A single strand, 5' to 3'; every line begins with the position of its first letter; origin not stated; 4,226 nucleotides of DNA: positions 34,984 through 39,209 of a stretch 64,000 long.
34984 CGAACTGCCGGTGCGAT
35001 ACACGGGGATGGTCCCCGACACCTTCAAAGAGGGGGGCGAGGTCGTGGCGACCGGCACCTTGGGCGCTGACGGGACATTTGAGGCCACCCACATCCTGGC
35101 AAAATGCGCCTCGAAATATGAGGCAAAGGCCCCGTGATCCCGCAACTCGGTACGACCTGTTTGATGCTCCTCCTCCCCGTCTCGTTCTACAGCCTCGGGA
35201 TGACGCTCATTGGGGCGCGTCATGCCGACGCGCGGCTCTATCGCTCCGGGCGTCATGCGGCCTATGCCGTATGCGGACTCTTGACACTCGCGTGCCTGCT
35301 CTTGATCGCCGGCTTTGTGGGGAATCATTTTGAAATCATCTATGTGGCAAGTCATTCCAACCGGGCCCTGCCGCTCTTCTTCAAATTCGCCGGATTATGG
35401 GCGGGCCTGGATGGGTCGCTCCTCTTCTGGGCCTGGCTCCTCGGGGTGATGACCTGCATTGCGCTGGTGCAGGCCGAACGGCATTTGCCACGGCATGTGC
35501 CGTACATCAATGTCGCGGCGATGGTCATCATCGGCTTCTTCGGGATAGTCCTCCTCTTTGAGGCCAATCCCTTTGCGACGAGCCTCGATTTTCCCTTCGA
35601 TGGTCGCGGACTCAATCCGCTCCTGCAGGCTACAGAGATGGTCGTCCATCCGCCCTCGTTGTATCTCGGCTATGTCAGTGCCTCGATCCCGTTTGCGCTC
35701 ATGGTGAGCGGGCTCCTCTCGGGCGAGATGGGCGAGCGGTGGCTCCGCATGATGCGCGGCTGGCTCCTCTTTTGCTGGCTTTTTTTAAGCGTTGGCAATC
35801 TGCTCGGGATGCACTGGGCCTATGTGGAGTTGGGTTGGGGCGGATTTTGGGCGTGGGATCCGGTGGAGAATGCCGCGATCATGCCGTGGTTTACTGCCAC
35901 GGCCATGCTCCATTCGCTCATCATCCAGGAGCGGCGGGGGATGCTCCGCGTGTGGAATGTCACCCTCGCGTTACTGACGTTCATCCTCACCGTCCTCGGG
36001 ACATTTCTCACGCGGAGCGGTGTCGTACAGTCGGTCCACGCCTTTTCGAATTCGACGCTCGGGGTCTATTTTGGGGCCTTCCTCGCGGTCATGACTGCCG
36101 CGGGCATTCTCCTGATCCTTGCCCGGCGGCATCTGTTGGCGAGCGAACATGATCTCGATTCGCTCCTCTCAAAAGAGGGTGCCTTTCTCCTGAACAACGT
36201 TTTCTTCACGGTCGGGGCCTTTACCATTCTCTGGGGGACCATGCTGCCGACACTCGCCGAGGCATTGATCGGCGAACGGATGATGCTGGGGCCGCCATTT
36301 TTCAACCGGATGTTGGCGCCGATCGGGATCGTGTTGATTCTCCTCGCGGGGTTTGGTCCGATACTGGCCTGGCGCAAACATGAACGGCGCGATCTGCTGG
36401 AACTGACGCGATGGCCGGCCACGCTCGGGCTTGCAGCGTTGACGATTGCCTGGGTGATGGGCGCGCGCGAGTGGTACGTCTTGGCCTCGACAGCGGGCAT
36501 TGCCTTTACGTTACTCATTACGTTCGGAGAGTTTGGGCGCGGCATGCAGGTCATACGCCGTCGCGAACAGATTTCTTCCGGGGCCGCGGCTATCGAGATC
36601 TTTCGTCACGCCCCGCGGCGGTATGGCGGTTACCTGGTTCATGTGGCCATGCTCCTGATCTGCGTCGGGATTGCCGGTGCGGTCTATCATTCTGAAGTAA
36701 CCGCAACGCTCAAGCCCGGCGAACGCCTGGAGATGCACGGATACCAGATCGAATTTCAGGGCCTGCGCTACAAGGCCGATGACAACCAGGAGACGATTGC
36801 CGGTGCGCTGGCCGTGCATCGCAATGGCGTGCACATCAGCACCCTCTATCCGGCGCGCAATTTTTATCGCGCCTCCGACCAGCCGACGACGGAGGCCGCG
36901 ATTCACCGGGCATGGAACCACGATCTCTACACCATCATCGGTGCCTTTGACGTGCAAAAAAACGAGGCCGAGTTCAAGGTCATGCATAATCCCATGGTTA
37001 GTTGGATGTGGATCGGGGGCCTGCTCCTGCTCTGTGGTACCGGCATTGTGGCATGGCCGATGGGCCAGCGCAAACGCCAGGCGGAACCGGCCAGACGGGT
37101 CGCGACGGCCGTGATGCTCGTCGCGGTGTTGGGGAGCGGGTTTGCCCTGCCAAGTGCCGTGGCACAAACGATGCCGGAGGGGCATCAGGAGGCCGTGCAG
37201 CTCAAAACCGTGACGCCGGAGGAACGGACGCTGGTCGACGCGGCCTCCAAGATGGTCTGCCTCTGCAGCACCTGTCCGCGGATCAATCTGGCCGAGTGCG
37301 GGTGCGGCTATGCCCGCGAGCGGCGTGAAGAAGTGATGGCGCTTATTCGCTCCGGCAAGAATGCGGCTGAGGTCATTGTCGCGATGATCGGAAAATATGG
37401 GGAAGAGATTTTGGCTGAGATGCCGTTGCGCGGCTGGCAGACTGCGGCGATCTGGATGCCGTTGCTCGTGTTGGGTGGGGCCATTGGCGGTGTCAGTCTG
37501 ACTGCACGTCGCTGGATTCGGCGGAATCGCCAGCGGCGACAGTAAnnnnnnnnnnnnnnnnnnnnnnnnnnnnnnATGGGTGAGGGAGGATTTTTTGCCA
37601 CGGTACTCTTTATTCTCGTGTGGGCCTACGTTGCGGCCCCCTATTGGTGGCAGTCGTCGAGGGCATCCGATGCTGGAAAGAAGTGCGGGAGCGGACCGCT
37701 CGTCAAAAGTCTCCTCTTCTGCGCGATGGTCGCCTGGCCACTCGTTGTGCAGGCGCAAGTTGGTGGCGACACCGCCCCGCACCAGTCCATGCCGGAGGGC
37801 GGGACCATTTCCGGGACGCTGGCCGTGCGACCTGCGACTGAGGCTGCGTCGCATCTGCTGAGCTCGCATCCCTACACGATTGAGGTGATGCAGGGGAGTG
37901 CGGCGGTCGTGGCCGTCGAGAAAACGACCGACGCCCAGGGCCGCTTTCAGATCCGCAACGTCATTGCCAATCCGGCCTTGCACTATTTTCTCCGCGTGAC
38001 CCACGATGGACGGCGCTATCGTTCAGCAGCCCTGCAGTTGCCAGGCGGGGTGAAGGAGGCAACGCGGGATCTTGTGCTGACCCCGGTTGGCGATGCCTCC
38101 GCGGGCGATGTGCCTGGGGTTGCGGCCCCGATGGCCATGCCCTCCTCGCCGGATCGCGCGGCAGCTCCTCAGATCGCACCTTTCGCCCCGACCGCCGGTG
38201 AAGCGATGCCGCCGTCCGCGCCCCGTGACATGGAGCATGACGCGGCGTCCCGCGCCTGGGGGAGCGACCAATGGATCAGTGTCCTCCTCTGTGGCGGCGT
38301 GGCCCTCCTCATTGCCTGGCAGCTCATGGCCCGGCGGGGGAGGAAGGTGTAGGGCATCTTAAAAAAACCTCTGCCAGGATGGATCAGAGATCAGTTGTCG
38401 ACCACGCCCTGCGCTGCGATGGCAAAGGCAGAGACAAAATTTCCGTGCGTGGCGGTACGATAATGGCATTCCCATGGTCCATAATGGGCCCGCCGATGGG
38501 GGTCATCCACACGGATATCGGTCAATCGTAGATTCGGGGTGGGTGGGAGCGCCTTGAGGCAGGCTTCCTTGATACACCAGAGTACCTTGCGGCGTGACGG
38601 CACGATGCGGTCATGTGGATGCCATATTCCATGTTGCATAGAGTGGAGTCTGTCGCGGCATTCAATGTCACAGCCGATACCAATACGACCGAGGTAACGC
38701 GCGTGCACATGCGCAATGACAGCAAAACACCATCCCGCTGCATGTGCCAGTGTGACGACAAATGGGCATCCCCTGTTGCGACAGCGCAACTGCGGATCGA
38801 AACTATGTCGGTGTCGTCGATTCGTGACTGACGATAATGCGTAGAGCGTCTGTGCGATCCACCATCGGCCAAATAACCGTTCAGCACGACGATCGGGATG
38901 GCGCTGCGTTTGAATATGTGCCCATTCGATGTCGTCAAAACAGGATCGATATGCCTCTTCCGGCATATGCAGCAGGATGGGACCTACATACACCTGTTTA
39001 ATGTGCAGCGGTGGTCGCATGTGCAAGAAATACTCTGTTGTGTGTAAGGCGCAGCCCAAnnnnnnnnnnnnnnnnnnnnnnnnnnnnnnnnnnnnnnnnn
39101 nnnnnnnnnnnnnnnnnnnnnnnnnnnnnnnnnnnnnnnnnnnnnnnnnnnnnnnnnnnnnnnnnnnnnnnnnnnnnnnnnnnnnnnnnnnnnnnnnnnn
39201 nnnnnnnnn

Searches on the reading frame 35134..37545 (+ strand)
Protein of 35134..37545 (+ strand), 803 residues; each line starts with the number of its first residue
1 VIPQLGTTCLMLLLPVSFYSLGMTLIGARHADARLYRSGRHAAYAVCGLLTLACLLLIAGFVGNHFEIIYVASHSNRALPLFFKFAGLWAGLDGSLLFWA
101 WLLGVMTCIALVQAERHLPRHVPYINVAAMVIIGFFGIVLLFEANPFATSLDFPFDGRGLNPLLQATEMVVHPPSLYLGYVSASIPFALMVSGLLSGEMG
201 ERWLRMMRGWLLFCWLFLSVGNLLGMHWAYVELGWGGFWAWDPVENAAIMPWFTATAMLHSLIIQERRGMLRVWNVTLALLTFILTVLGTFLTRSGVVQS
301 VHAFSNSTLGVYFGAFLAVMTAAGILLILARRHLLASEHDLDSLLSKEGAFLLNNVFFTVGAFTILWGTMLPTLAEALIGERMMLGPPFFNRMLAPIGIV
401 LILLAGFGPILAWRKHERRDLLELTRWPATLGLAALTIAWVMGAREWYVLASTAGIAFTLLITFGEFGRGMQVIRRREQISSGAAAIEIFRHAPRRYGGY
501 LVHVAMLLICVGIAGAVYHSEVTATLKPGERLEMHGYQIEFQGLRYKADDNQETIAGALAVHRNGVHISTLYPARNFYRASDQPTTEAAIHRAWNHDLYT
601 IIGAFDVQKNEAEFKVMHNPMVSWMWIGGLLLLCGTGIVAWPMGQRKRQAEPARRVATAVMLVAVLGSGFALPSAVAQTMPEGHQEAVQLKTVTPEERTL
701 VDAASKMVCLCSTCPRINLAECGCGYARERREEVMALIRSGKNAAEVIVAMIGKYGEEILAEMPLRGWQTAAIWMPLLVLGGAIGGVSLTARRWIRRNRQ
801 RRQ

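Call 17: search_protein_families(library=pfam, proteins=[window:35134-37545:+], max_evalue=0.01)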
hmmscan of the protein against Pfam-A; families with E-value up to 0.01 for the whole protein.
window:35134-37545:+ (803 aa): 4 families
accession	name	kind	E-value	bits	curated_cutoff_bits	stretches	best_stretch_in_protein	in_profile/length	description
PF16327.10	CcmF_C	-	2.6e-60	204.8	28.7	1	315-638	2-318/323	Cytochrome c-type biogenesis protein CcmF C-terminal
PF01578.25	Cytochrom_C_asm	-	2.5e-35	122.5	29.9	1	89-295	1-206/212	Cytochrome C assembly protein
PF03918.19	CcmH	-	4.8e-14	52.3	25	1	698-800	27-127/143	Cytochrome C biogenesis protein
PF05140.19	ResB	-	1.7e-06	27.6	24.6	0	481-521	137-177/486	ResB-like family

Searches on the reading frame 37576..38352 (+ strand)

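Call 17: search_protein_families(library=pfam, proteins=[window:37576-38352:+], max_evalue=0.01)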
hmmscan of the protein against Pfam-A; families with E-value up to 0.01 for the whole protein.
window:37576-38352:+ (258 aa): 1 family
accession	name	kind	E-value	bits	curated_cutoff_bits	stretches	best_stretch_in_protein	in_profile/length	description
PF13620.12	CarboxypepD_reg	-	0.0092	16.7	32.3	0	112-160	28-74/82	Carboxypeptidase regulatory-like domain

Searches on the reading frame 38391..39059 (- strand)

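Call 4: search_protein_families(library=pfam, proteins=[window:38391-39059:-], max_evalue=0.01)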
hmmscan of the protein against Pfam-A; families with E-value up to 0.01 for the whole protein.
window:38391-39059:- (222 aa): 1 family
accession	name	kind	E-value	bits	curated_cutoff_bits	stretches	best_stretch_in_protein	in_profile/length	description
PF01648.25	ACPS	-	3.4e-07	30.7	25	1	127-193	1-85/111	4'-phosphopantetheinyl transferase superfamily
